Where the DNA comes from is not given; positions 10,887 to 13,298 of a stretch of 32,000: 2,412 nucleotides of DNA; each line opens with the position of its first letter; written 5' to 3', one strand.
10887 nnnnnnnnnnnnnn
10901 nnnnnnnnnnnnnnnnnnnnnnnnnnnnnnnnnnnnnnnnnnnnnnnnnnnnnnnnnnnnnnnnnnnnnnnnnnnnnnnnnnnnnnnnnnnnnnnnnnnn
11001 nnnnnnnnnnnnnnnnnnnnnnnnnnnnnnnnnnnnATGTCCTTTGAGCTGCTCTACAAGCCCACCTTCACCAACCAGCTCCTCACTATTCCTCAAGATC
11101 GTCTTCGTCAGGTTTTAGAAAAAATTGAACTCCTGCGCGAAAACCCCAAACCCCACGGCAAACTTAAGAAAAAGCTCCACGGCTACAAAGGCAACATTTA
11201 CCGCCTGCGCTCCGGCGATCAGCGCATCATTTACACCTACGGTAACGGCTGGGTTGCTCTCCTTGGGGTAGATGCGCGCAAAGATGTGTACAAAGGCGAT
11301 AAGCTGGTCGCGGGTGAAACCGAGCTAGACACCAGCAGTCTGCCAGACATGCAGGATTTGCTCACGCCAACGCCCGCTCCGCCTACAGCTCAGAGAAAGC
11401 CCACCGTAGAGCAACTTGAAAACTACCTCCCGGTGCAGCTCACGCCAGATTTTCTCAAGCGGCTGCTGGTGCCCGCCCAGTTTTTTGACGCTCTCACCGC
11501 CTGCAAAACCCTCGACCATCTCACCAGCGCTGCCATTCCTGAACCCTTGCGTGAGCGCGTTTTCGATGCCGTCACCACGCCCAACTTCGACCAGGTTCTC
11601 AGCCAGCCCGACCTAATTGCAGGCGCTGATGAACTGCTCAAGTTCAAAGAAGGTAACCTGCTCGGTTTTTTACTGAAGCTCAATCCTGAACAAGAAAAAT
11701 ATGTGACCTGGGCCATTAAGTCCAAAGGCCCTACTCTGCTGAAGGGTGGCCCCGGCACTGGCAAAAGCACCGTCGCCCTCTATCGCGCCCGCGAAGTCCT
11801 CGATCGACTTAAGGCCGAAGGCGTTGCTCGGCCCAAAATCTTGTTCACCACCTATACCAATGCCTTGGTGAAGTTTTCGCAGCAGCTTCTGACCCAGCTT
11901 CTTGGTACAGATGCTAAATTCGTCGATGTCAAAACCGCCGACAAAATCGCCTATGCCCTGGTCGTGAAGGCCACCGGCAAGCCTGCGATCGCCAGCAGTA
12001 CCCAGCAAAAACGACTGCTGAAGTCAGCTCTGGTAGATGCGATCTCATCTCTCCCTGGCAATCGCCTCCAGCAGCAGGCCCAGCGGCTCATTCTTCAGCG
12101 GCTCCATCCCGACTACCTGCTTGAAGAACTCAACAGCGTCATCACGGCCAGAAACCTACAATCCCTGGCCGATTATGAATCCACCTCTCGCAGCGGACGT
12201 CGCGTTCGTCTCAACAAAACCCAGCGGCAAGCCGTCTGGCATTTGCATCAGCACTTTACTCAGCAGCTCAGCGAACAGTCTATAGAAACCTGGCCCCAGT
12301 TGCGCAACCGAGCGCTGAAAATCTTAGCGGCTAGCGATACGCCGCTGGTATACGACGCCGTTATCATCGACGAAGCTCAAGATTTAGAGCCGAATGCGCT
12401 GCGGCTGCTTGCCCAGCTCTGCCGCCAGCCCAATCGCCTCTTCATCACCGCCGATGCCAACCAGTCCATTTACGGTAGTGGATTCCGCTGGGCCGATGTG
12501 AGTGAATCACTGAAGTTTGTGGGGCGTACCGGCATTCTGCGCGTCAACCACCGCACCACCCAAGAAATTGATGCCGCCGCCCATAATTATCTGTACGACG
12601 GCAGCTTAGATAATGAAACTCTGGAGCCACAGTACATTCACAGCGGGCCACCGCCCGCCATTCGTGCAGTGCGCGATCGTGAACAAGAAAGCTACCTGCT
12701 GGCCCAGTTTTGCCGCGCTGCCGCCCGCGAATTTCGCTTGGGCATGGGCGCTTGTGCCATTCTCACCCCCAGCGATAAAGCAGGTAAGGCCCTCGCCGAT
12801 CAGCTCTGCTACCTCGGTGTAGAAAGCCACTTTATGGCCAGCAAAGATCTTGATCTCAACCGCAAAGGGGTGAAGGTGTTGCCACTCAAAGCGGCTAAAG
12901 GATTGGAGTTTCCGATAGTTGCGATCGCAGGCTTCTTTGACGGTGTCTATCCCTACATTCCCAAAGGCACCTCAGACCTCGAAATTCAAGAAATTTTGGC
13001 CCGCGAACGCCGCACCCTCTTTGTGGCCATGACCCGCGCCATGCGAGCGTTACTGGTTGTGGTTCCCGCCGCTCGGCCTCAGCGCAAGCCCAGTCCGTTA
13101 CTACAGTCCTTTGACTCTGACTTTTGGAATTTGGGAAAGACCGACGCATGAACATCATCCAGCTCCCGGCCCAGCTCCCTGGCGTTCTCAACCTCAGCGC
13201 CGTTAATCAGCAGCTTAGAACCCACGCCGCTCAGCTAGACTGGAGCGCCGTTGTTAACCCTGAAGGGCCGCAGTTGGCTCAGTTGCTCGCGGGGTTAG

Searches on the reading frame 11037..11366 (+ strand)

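Call 75: search_protein_families(library=pfam, proteins=[window:11037-11366:+], max_evalue=0.1)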
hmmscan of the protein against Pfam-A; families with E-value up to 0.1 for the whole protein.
window:11037-11366:+ (110 aa): 1 family
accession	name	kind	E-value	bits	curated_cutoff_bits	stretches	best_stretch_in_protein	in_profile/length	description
PF05016.21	ParE_toxin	-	0.0092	17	23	1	8-83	4-87/89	ParE toxin of type II toxin-antitoxin system, parDE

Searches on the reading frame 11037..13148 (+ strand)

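Call 5: search_protein_families(library=padloc, proteins=[window:11037-13148:+], max_evalue=1)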
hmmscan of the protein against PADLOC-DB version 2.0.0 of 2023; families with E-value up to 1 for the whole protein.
window:11037-13148:+ (704 aa): 43 families (the best 25 are shown)
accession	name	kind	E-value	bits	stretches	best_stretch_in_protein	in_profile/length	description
PDLC01087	C3a187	-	1.7e-24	84.6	1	438-675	319-542/559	NERD+UvrD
PDLC00132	GajB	-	4.1e-21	73.3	2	608-680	537-604/625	UrvD helicase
PDLC00117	GajB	-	2.2e-20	70.7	3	609-697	512-593/604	UrvD helicase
PDLC00114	GajB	-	1.7e-18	64.6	2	212-479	5-257/635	UrvD helicase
PDLC00104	GajB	-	1.8e-17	61.3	2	226-484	11-208/574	UrvD helicase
PDLC03802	RTasHel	-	1.8e-14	51.5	3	439-576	193-320/675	DRT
PDLC00130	GajB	-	5e-13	46.2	2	610-690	507-582/589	UrvD helicase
PDLC00127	GajB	-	1.6e-12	44.8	3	607-686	501-576/594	UrvD helicase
PDLC00121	GajB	-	4.2e-12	43.4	3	439-493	203-256/565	UrvD helicase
PDLC00129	GajB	-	1e-11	42.2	1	439-512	227-302/594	UrvD helicase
PDLC00112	GajB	-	2e-11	41.2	2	215-526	7-302/581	UrvD helicase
PDLC00123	GajB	-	9.9e-11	38.9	2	605-701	435-531/540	UrvD helicase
PDLC00141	GajB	-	2.1e-10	37.5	3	227-278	12-61/572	UrvD helicase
PDLC00119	GajB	-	3.6e-09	34.1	2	442-511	222-292/565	UrvD helicase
PDLC00149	GajB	-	1.6e-08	31.5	2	227-493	15-259/577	UrvD helicase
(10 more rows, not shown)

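Call 12: search_protein_families(library=pfam, proteins=[window:11037-13148:+], max_evalue=0.00001)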
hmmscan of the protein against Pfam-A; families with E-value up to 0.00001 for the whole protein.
window:11037-13148:+ (704 aa): 4 families
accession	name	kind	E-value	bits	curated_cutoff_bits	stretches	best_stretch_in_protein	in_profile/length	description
PF00580.27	UvrD-helicase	-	1.5e-23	84.3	23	1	215-494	1-266/271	UvrD/REP helicase N-terminal domain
PF13361.12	UvrD_C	-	4.3e-16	59.7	25.6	1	603-674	279-345/350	UvrD-like helicase C-terminal domain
PF13245.12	AAA_19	-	9.5e-12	45.7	25.1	1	229-480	10-132/134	AAA domain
PF13086.12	AAA_11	-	1e-07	32.4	27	1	214-455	1-231/257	AAA domain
